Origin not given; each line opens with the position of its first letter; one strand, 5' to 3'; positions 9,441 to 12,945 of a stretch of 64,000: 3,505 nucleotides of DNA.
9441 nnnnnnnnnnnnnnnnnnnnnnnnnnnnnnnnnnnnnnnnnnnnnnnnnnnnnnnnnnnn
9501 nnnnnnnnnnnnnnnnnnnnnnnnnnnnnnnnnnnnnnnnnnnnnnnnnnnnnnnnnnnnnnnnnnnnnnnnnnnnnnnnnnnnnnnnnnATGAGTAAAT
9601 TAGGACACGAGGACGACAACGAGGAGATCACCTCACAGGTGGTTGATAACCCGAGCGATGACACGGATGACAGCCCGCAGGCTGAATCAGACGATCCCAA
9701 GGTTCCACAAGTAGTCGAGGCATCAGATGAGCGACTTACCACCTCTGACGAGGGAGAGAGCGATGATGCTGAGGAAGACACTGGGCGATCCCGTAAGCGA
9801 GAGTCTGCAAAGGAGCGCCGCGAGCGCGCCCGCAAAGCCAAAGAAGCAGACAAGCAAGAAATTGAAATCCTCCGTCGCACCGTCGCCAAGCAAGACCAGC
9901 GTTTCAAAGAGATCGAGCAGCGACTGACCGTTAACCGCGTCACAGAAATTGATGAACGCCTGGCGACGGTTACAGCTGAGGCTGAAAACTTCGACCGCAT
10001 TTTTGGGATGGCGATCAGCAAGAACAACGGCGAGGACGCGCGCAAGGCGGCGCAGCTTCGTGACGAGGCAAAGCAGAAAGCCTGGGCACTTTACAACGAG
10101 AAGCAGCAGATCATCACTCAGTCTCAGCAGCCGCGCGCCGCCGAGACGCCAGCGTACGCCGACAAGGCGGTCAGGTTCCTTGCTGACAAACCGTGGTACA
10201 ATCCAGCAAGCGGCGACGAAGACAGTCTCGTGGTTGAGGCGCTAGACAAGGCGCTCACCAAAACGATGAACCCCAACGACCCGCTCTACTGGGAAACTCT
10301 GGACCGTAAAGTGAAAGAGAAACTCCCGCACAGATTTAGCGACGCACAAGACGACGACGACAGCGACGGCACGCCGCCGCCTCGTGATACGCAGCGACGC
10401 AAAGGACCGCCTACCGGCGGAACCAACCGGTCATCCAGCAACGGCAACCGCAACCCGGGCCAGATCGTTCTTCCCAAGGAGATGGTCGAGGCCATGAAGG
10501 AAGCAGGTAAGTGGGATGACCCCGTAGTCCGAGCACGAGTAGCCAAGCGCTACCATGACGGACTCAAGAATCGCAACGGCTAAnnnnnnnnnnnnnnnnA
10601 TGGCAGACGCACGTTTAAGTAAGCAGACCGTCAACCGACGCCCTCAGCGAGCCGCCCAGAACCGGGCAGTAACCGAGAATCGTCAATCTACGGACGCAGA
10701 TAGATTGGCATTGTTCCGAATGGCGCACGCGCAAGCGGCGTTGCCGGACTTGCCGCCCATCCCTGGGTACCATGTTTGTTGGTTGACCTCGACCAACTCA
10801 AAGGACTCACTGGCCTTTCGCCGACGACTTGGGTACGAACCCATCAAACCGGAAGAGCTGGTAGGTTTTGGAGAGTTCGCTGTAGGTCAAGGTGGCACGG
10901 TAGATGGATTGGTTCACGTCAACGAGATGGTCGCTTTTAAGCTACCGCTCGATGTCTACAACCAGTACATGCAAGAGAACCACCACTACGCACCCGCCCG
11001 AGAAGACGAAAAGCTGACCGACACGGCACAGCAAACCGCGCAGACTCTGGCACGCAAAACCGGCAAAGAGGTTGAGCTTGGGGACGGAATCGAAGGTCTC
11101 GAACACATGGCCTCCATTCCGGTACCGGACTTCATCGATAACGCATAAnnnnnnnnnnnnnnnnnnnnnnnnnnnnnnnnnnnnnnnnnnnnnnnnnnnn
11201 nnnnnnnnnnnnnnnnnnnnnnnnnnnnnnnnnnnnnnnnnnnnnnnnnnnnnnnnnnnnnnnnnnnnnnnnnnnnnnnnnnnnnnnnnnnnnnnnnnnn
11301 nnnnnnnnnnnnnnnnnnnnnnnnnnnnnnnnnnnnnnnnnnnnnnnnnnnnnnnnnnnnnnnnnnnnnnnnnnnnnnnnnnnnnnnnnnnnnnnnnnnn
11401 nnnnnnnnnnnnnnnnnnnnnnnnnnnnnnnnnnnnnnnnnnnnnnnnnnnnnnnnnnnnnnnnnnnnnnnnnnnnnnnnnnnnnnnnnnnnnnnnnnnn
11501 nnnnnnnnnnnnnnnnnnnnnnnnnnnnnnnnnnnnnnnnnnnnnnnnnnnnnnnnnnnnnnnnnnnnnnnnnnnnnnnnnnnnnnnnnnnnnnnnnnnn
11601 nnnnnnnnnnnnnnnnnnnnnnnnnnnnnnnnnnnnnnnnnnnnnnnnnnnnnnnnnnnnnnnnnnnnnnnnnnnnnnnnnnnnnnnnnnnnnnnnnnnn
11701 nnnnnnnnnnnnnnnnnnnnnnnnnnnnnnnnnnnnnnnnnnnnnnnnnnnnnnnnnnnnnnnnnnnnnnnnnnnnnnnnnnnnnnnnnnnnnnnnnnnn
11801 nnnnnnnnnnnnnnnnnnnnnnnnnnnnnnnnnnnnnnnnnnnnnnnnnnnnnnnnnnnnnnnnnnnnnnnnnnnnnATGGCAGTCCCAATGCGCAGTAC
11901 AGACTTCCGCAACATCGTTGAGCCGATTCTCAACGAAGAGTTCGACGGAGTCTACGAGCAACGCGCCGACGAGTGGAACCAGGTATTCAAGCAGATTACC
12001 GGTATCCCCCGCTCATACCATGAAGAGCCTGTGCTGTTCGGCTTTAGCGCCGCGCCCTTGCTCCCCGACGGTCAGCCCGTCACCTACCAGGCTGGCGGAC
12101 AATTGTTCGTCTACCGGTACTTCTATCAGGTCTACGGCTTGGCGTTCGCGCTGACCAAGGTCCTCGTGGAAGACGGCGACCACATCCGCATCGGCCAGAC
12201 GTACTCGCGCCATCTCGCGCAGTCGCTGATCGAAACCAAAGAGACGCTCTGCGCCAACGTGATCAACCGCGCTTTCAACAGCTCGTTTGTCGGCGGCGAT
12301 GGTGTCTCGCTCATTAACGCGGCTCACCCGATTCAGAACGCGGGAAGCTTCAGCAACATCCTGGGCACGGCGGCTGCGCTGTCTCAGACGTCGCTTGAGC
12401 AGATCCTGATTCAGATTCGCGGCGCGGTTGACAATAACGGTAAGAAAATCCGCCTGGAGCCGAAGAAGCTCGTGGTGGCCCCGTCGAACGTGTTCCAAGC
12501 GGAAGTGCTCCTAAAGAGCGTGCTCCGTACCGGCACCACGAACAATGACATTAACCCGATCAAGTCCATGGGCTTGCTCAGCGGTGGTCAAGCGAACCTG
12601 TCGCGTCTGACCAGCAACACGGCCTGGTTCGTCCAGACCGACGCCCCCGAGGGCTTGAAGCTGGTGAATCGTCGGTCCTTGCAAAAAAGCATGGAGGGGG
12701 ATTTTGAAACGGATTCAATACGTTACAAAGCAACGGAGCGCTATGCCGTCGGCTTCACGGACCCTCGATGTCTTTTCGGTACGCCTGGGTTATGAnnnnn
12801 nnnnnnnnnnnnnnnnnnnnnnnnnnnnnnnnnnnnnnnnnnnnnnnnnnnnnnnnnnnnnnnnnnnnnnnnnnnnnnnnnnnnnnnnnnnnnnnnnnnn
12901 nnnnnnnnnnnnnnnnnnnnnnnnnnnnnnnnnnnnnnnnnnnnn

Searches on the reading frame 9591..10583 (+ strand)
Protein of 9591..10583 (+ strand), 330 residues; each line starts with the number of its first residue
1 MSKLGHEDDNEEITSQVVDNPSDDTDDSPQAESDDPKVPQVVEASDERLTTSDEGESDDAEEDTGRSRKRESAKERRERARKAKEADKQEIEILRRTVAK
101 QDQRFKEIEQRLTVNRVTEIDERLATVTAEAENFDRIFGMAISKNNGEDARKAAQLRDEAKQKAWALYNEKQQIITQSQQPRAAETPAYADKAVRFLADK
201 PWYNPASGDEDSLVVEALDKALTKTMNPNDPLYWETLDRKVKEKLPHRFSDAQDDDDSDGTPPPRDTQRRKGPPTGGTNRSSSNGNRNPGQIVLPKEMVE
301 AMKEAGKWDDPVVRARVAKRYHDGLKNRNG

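Call 19: search_protein_families(library=pfam, proteins=[window:9591-10583:+], max_evalue=1)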
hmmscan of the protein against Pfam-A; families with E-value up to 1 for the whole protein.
window:9591-10583:+ (330 aa): 1 family
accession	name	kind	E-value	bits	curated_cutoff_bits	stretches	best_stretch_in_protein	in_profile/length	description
PF21774.3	NagJ_C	-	0.39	11.9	28.3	0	82-175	14-106/114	Hyaluronidase post-catalytic domain-like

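Call 32: search_protein_families(library=phrogs, proteins=[window:9591-10583:+], max_evalue=0.01)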
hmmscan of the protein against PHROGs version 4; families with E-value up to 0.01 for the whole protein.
window:9591-10583:+ (330 aa): 0 families

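Call 83: search_solved_structures(query=A5, max_evalue=1)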
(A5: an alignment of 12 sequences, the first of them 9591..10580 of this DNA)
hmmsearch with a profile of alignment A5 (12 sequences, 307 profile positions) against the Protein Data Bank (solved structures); distinct sequences matched with E-value up to 1: 23.
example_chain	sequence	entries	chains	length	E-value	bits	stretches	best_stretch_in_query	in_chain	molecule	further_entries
6z35_A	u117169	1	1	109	0.0032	20.4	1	52-159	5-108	Maquette 2-1ip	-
5tgw_A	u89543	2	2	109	0.016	18.1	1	54-159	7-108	PS1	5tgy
8xyv_A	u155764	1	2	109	0.1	15.4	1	78-159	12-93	De novo designed protein 0705-5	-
2fcw_A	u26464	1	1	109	0.29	13.9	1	82-156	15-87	Alpha-2-macroglobulin receptor-associated protein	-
7jh6_A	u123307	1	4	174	0.36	13.6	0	43-160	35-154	Two-domain di-Zn(II) and porphyrin-binding protein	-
6ost_7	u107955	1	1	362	0.39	13.5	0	97-160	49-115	Peptide chain release factor 2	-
6ot3_A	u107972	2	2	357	0.45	13.3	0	97-160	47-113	Peptide chain release factor 2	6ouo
5mgp_z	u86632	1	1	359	0.46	13.3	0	97-160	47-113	Peptide chain release factor 2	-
7jrq_A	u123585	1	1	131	0.49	13.2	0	101-169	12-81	MPP1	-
6ogf_8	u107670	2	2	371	0.51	13.1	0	80-160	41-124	Peptide chain release factor 2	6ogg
9ojm_7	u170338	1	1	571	0.55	13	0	37-107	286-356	Translation initiation factor IF-2, mitochondrial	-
6og7_8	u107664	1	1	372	0.59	12.9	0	79-160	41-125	Peptide chain release factor RF2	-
5dfe_QY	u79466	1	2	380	0.6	12.9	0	79-160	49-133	Peptide chain release factor 2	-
9v39_A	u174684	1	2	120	0.69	12.7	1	99-149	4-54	De novo designed serotonin binder SROb2_30, chain A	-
5l0f_A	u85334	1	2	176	0.71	12.6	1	79-190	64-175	Vinculin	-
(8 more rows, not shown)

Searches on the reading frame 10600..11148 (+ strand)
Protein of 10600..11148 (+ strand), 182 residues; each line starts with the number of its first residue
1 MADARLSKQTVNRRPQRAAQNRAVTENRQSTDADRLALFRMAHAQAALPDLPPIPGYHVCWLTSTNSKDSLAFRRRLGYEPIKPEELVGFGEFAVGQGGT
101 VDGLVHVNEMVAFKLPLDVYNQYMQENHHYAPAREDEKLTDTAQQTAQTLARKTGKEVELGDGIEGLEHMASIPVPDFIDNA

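Call 19: search_protein_families(library=pfam, proteins=[window:10600-11148:+], max_evalue=1)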
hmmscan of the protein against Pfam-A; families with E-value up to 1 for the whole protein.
window:10600-11148:+ (182 aa): 1 family
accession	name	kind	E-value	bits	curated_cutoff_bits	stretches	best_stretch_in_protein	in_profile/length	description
PF16093.10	PAC4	-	0.031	14.7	31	1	137-158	50-71/77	Proteasome assembly chaperone 4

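Call 32: search_protein_families(library=phrogs, proteins=[window:10600-11148:+], max_evalue=0.01)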
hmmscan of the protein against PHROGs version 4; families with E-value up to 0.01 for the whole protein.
window:10600-11148:+ (182 aa): 0 families

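Call 81: search_solved_structures(query=A3, max_evalue=1)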
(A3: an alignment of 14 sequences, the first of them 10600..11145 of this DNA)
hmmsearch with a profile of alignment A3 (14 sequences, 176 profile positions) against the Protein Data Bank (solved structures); distinct sequences matched with E-value up to 1: 2.
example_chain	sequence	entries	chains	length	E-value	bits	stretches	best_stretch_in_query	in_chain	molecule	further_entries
2n72_A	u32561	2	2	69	0.25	14.5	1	88-141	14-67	Golgi resident protein GCP60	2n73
8kg1_A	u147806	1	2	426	0.44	13.7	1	35-100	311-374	cysteine desulfurase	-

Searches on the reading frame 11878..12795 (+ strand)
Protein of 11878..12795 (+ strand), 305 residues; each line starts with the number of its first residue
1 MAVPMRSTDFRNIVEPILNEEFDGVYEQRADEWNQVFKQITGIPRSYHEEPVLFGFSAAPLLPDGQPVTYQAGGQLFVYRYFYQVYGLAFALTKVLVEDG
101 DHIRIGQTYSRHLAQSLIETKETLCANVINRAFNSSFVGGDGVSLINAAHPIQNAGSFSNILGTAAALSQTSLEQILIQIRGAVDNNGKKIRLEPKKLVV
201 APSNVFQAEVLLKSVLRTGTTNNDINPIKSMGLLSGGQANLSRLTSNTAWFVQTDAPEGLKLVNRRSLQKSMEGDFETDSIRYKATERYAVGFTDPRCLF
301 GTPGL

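Call 19: search_protein_families(library=pfam, proteins=[window:11878-12795:+], max_evalue=1)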
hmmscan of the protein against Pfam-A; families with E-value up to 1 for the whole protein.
window:11878-12795:+ (305 aa): 2 families
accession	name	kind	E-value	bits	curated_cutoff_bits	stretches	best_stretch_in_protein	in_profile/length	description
PF25209.1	Phage_capsid_4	-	6.5e-11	43.4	27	1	6-298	5-258/262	Phage capsid protein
PF10124.15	Mu-like_gpT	-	1.3e-06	28.4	20.1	1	164-223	216-276/289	Mu-like prophage major head subunit gpT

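Call 41: search_dna_similar(query=window:11878-12795:+, collection=phages, mode=protein, max_rows=40, max_evalue=0.00001)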
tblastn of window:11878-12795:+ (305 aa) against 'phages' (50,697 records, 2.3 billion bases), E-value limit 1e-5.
Records with a match: 22; places in all: 22; records where one place covers at least 80% of the query: 19.
Best place of each record, by identity: 60-80% 5; <60% 17.
By first word of the organism name: Caudoviricetes 7; Caulobacter 4; Roseobacter 2; Pelagibacter 2; Planktothrix 2; phage 1; Alcaligenes 1; Phage 1; Synechococcus 1; Bacillus 1.
By host as written in the record: - 7; Caulobacter vibrioides CB15 3; Roseobacter sp. FZCC0083 2; Candidatus Pelagibacter sp. HTCC1062 2; Caulobacter vibrioides 1; unknown 1; Alcaligenes faecalis 10106 1; Gammaproteobacteria 1; and 4 more.
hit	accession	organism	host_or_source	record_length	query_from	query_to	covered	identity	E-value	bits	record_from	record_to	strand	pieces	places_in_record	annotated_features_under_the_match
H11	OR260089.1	Caulobacter phage GB2A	Caulobacter vibrioides CB15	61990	1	305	100%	78.7%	4e-164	511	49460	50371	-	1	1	hypothetical protein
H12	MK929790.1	Caulobacter phage RW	Caulobacter vibrioides CB15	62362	1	305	100%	78.7%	4e-164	511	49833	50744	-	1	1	hypothetical protein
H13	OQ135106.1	Caulobacter phage RLK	Caulobacter vibrioides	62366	1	305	100%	78.7%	4e-164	511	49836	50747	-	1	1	RLK_gp086c: hypothetical protein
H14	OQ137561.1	Caulobacter phage KcrB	Caulobacter vibrioides CB15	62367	1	305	100%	78.7%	4e-164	511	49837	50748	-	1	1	KcrB_gp086c: hypothetical protein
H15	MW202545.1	Caudoviricetes sp.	Manatee Spring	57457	1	305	100%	76.4%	3e-158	494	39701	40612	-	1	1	major capsid protein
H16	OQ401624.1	Roseobacter phage CRP-902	Roseobacter sp. FZCC0083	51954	3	304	99%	43.0%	9e-68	234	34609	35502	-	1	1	major head subunit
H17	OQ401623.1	Roseobacter phage CRP-901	Roseobacter sp. FZCC0083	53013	3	304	99%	42.7%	2e-68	236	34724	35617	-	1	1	putative head protein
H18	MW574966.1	phage 023Pt_psg01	unknown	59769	14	302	95%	43.3%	4e-68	235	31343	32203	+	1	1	putative phage head protein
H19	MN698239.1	Pelagibacter phage HTVC023P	Candidatus Pelagibacter sp. HTCC1062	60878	14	305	96%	42.1%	2e-68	236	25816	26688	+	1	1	capsid protein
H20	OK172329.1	Alcaligenes phage vB_Af_QDWS535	Alcaligenes faecalis 10106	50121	5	304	98%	39.7%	7e-64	223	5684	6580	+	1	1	hypothetical protein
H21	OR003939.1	Phage DSL-LC04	Gammaproteobacteria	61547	14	304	95%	40.9%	5e-64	223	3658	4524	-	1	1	major capsid protein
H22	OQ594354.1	Synechococcus phage MinM2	Synechococcus sp.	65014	1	304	100%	37.2%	1e-58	208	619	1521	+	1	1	hypothetical protein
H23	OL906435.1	Planktothrix phage Pag-Yong1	Planktothrix agardhii FACHB-1261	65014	1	304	100%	37.2%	1e-58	208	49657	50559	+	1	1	major capsid protein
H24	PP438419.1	Planktothrix phage Pra-JY27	Planktothricoides raciborskii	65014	1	304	100%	37.2%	1e-58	208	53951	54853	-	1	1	hypothetical protein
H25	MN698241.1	Pelagibacter phage HTVC027P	Candidatus Pelagibacter sp. HTCC1062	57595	14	299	94%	39.5%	4e-55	197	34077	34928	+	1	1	capsid protein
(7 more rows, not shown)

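Call 42: get_annotated_region(hit=H19, flank=12000)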
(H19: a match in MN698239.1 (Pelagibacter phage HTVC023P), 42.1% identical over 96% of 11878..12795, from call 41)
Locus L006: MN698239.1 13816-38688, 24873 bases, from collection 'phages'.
description: Pelagibacter phage HTVC023P, complete genome.
organism: Pelagibacter phage HTVC023P (NCBI taxid 2686455)
taxonomy: Viruses; Duplodnaviria; Heunggongvirae; Uroviricota; Caudoviricetes
host: Candidatus Pelagibacter sp. HTCC1062; source: seawater; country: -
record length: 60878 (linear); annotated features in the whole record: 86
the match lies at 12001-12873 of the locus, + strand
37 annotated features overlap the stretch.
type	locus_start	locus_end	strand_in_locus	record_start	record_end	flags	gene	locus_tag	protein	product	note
CDS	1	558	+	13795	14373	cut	-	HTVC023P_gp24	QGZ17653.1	hypothetical protein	-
CDS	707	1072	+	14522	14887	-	-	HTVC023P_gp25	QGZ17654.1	hypothetical protein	-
CDS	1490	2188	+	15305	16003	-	-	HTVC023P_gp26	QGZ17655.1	hypothetical protein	-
CDS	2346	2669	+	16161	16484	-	-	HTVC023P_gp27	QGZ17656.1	hypothetical protein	-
CDS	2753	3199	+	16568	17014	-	-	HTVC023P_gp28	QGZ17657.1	hypothetical protein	-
CDS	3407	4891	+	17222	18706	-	-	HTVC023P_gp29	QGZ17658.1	terminase large subunit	-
CDS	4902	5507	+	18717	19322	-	-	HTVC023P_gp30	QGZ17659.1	hypothetical protein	-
CDS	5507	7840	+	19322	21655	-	-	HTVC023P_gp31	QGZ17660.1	hypothetical protein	-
CDS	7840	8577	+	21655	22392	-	-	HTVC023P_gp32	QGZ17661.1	hypothetical protein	-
CDS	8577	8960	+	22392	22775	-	-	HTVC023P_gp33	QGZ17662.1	hypothetical protein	-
CDS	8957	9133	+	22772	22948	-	-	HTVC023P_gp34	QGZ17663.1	hypothetical protein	-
CDS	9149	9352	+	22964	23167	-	-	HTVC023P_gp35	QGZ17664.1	hypothetical protein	-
CDS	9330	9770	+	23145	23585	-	-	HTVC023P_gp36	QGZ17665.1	co-chaperone GroES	-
CDS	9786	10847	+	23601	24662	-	-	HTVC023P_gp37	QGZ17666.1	hypothetical protein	-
CDS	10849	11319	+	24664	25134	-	-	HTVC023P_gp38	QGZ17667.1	hypothetical protein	-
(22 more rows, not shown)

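Call 43: get_annotated_region(hit=H17, flank=12000)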
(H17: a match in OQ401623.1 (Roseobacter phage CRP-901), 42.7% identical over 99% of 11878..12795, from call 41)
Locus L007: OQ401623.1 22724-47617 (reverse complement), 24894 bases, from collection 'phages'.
description: Roseobacter phage CRP-901, complete genome.
organism: Roseobacter phage CRP-901 (NCBI taxid 3032256)
taxonomy: Viruses; Duplodnaviria; Heunggongvirae; Uroviricota; Caudoviricetes
host: Roseobacter sp. FZCC0083; source: seawater; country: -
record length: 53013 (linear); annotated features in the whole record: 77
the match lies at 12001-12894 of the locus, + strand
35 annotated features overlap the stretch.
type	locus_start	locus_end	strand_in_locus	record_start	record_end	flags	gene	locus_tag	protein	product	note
CDS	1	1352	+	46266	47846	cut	-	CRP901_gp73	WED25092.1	hypothetical protein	-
CDS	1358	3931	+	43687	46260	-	-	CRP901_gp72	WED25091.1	LysM domain-containing protein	-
CDS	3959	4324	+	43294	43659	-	-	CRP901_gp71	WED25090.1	hypothetical protein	-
CDS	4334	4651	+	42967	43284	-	-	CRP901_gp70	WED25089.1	hypothetical protein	-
CDS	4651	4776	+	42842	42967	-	-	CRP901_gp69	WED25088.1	DUF2213 domain-containing protein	-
CDS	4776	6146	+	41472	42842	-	-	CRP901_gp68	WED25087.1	hypothetical protein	-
CDS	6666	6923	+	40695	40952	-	-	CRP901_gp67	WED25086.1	HVA1 family protein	-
CDS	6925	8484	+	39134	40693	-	-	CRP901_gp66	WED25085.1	nuclease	-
CDS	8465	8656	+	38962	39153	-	-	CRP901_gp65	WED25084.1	hypothetical protein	-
CDS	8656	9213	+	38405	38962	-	-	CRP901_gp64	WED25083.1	hypothetical protein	-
CDS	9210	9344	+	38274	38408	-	-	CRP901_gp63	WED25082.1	hypothetical protein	-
CDS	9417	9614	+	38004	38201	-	-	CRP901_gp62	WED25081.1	hypothetical protein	-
CDS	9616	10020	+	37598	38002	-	-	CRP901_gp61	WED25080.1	co-chaperonin GroES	-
CDS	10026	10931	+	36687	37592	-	-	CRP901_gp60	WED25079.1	hypothetical protein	-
CDS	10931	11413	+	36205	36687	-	-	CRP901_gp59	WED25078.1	hypothetical protein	-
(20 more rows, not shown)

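Call 44: get_annotated_region(hit=H23, flank=12000)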
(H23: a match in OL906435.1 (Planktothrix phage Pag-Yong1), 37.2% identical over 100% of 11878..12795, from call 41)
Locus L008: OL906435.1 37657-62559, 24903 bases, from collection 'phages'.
description: Planktothrix phage Pag-Yong1, complete genome.
organism: Planktothrix phage Pag-Yong1 (NCBI taxid 2911673)
taxonomy: Viruses; Duplodnaviria; Heunggongvirae; Uroviricota; Caudoviricetes
host: -; source: Planktothrix agardhii FACHB-1261; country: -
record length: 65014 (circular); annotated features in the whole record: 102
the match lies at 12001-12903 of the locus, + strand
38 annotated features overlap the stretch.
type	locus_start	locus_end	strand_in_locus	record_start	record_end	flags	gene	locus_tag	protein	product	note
CDS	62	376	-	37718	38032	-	-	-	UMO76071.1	SAM lyase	-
CDS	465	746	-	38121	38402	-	-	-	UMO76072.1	hypothetical protein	-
CDS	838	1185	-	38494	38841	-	-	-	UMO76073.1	tetratricopeptide repeat protein 2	Tetratricopeptide repeat protein 2 (TPR2)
CDS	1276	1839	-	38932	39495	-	-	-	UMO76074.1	hypothetical protein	-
CDS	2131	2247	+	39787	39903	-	-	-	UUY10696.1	hypothetical protein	-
CDS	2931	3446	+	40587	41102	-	-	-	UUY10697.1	hypothetical protein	-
CDS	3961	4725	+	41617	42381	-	-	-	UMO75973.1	lytic enzyme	-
CDS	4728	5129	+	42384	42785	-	-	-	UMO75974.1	Pol polyprotein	Retrovirus-related Pol polyprotein from transposon (RPPT)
CDS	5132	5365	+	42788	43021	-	-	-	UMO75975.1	hypothetical protein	-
CDS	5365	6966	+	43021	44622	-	-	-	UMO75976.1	terminase large subunit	-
CDS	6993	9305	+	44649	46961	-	-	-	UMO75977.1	portal protein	-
CDS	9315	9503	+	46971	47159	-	-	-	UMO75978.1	hypothetical protein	-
CDS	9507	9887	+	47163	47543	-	-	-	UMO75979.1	chaperonin GroES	-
CDS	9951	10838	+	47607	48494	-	-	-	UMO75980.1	kinesin motor domain-containing protein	-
CDS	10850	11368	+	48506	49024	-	-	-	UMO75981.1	hypothetical protein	-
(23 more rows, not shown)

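Call 45: get_annotated_region(hit=H20, flank=12000)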
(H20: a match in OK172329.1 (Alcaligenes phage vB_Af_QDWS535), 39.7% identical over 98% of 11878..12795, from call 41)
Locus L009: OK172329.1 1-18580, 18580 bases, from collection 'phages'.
description: Alcaligenes phage vB_Af_QDWS535, complete genome.
organism: Alcaligenes phage vB_Af_QDWS535 (NCBI taxid 2877942)
taxonomy: Viruses; Duplodnaviria; Heunggongvirae; Uroviricota; Caudoviricetes
host: Alcaligenes faecalis 10106; source: -; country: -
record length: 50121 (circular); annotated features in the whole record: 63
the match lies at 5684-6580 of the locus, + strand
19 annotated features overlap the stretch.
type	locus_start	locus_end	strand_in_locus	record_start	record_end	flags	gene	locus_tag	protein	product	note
CDS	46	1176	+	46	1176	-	-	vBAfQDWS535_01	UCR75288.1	terminase large subunit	Archaeophage PsiM2, terminase large subunit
CDS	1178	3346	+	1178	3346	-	-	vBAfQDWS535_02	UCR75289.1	hypothetical protein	-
CDS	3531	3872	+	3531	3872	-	-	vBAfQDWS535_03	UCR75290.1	co-chaperonin GroES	GroS Co-chaperonin GroES (HSP10)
CDS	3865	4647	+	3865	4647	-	-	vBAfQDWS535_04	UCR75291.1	hypothetical protein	-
CDS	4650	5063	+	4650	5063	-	-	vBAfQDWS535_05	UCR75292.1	hypothetical protein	-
CDS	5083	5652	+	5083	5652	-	-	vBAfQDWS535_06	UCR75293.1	hypothetical protein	-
CDS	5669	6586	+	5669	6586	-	-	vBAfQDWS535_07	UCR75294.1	hypothetical protein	Bacteriophage Mu, GpT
CDS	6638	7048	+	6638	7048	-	-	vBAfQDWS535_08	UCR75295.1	hypothetical protein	-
CDS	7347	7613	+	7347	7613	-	-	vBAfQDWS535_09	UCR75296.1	hypothetical protein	-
CDS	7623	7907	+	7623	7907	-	-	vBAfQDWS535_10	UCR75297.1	hypothetical protein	-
CDS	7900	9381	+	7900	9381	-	-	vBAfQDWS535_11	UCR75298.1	hypothetical protein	-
CDS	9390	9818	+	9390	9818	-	-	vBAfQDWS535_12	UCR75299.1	holin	Holin of 3TMs, for gene-transfer release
CDS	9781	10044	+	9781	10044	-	-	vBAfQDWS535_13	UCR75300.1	hypothetical protein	-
CDS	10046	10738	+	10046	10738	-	-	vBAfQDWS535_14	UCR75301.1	hypothetical protein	-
CDS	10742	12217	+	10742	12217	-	-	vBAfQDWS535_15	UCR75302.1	hypothetical protein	-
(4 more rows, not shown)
